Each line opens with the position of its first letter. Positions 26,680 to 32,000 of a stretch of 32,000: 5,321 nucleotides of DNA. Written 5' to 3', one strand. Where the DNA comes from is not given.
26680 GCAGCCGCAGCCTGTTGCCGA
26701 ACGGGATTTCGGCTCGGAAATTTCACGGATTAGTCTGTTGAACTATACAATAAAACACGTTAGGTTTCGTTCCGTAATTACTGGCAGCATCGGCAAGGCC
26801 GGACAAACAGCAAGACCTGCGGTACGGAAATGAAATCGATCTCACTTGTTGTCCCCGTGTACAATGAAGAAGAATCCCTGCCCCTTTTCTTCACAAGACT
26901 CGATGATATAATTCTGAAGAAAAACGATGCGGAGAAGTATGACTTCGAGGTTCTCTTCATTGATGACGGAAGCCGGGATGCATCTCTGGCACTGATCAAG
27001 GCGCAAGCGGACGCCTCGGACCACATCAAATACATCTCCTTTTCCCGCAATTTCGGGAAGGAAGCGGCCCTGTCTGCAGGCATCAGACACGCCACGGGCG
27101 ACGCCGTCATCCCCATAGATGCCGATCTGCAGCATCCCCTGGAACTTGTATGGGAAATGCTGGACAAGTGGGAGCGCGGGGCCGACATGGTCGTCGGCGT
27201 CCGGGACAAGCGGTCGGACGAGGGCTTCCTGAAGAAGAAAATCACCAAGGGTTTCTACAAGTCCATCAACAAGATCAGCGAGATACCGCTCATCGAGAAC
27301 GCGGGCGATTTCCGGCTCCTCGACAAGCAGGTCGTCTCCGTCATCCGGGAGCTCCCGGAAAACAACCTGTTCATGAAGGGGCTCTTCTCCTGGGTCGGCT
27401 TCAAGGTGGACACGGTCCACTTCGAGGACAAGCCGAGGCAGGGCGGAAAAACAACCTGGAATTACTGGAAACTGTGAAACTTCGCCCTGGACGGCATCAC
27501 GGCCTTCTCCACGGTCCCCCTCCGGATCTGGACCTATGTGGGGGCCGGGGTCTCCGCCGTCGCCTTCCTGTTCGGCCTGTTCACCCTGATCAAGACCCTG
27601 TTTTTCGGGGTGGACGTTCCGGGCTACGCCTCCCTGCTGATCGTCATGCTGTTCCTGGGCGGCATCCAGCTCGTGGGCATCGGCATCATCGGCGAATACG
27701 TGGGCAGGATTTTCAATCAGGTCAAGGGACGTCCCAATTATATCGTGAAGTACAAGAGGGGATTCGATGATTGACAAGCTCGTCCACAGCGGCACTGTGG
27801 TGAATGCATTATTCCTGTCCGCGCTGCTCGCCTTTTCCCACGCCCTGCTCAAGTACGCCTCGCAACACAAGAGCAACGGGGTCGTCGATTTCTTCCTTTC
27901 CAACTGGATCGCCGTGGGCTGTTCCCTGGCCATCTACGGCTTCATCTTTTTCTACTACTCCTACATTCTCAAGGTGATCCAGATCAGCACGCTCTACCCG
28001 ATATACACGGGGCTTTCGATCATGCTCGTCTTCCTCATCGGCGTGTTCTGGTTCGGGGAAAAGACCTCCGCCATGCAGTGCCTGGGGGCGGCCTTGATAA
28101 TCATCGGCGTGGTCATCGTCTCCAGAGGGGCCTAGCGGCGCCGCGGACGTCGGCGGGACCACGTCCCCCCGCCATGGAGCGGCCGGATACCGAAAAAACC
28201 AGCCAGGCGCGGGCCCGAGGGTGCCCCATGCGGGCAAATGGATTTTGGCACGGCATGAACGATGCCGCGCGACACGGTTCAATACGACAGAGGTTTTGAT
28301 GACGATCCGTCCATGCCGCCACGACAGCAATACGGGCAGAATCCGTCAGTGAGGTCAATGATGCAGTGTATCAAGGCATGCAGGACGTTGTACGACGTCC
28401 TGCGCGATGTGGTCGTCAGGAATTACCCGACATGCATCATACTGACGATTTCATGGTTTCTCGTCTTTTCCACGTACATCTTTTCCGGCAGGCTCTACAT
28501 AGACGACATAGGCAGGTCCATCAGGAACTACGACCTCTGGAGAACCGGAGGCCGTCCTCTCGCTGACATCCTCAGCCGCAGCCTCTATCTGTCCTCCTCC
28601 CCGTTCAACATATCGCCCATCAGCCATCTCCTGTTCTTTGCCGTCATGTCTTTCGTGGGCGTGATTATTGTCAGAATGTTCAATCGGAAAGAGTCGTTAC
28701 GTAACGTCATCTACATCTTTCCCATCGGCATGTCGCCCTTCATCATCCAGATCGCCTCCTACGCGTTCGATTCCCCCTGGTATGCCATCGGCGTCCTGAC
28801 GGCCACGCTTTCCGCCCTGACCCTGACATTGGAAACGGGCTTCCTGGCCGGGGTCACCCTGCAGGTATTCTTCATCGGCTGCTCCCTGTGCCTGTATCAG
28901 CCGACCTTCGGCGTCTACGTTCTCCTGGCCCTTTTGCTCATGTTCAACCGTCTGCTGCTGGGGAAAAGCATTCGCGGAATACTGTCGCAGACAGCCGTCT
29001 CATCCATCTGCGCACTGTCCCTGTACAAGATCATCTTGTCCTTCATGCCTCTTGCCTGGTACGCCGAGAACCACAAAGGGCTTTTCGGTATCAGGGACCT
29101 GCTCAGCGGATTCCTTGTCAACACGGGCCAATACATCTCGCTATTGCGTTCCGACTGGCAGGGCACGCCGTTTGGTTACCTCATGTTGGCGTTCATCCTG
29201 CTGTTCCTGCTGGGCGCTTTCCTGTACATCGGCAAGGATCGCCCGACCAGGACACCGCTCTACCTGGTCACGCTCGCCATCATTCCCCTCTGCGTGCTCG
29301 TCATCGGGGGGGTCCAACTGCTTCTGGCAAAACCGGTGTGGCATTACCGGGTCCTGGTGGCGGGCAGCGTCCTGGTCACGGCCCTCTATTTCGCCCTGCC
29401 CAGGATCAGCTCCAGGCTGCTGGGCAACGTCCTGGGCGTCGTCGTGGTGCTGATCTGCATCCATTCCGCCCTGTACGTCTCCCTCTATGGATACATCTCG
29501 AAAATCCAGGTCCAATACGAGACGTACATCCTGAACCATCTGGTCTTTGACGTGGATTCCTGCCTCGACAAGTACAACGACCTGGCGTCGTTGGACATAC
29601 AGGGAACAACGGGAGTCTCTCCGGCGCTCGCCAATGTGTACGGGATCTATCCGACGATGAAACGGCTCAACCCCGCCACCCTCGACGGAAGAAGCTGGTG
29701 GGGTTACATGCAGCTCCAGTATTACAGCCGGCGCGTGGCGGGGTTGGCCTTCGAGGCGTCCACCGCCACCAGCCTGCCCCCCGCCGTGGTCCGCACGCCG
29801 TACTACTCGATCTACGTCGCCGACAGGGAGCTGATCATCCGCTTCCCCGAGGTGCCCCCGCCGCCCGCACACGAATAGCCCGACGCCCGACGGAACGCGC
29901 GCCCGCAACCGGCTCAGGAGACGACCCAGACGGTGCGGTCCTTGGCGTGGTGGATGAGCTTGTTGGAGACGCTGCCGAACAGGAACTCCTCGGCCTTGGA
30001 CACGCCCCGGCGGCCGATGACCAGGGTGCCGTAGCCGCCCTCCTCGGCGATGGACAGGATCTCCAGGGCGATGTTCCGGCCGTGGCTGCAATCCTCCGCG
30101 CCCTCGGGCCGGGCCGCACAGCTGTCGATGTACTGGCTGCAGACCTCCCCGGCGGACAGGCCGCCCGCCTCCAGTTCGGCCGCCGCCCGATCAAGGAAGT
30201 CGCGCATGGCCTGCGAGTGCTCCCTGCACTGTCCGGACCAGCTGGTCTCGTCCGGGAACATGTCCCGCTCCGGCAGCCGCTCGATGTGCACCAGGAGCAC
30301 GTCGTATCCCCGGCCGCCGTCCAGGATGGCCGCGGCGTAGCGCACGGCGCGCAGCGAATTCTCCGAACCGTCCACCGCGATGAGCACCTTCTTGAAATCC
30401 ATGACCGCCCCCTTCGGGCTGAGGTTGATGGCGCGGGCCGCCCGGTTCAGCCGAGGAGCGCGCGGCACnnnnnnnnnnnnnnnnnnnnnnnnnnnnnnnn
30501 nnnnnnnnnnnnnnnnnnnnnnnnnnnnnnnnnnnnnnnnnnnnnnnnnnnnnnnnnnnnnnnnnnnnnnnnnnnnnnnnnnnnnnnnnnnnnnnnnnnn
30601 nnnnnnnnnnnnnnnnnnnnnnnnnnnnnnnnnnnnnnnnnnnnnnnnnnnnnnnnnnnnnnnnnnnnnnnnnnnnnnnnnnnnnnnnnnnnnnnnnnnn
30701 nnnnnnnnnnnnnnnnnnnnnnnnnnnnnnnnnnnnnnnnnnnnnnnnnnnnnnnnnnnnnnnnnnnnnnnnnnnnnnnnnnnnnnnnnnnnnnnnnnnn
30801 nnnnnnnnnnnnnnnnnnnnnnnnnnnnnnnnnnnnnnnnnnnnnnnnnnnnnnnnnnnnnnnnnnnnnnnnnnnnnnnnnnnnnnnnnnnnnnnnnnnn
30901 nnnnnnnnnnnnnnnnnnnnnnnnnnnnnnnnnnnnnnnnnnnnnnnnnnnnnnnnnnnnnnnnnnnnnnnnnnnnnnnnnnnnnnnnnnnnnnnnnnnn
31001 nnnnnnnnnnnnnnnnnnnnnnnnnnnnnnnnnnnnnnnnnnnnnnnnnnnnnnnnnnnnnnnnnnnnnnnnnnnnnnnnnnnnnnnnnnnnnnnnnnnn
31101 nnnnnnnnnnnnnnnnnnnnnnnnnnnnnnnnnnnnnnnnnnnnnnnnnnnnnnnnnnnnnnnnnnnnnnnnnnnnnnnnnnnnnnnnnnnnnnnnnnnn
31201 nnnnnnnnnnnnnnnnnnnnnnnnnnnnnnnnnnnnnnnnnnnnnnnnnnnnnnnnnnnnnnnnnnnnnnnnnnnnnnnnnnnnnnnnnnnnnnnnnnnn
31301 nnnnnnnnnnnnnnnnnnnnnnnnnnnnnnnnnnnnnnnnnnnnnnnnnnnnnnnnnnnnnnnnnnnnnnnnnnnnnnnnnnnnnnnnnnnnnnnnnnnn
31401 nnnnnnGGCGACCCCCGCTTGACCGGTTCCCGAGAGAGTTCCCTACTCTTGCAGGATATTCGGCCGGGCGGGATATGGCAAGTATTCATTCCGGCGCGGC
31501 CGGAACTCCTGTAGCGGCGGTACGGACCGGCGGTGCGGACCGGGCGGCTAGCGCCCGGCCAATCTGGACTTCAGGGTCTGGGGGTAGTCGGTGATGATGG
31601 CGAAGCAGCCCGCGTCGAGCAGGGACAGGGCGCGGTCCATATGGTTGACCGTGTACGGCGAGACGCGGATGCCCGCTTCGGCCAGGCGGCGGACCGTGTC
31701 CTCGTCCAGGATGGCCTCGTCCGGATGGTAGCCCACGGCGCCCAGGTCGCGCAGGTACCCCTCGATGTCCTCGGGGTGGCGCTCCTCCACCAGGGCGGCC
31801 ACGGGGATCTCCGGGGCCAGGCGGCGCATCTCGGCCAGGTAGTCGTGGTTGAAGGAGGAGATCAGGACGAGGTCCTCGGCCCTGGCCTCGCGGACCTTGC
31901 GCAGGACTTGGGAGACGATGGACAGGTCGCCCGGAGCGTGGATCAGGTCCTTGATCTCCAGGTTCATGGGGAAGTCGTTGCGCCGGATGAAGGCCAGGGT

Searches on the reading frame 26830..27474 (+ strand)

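Call 58: search_protein_families(library=pfam, proteins=[window:26830-27474:+], max_evalue=0.001)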
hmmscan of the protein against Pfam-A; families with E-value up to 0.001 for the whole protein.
window:26830-27474:+ (215 aa): 2 families
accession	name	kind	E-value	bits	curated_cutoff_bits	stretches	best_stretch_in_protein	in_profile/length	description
PF00535.33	Glycos_transf_2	-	1.4e-34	119.9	23.3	1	5-169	1-164/168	Glycosyl transferase family 2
PF10111.15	Glyco_tranf_2_2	-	4.3e-07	30.1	27.3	1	5-100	1-92/276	Glycosyltransferase like family 2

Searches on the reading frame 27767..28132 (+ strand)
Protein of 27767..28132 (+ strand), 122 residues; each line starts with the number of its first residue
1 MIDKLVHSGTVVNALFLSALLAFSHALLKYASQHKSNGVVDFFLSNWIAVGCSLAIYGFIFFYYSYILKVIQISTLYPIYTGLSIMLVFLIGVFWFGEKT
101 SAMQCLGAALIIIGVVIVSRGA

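Call 58: search_protein_families(library=pfam, proteins=[window:27767-28132:+], max_evalue=0.001)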
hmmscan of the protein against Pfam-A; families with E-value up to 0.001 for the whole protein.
window:27767-28132:+ (122 aa): 2 families
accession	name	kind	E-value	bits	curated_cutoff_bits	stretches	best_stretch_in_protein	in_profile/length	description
PF00893.25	Multi_Drug_Res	-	3.1e-07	31.3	23.7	1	48-111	30-93/93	Small Multidrug Resistance protein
PF00892.27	EamA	-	2.2e-06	28.4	28.2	1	8-119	27-134/135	EamA-like transporter family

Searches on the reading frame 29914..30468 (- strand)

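Call 58: search_protein_families(library=pfam, proteins=[window:29914-30468:-], max_evalue=0.001)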
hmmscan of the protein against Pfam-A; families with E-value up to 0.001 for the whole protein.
window:29914-30468:- (184 aa): 1 family
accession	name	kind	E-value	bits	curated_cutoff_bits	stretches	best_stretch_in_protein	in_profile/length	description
PF00582.32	Usp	-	7.7e-19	69.1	24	1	25-176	2-134/141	Universal stress protein family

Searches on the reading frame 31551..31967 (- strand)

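Call 58: search_protein_families(library=pfam, proteins=[window:31551-31967:-], max_evalue=0.001)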
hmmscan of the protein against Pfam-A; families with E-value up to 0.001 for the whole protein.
window:31551-31967:- (139 aa): 1 family
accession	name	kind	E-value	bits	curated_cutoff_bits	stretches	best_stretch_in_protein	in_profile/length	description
PF03009.23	GDPD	-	5.2e-18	66.5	23.6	1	16-131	119-244/244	Glycerophosphoryl diester phosphodiesterase family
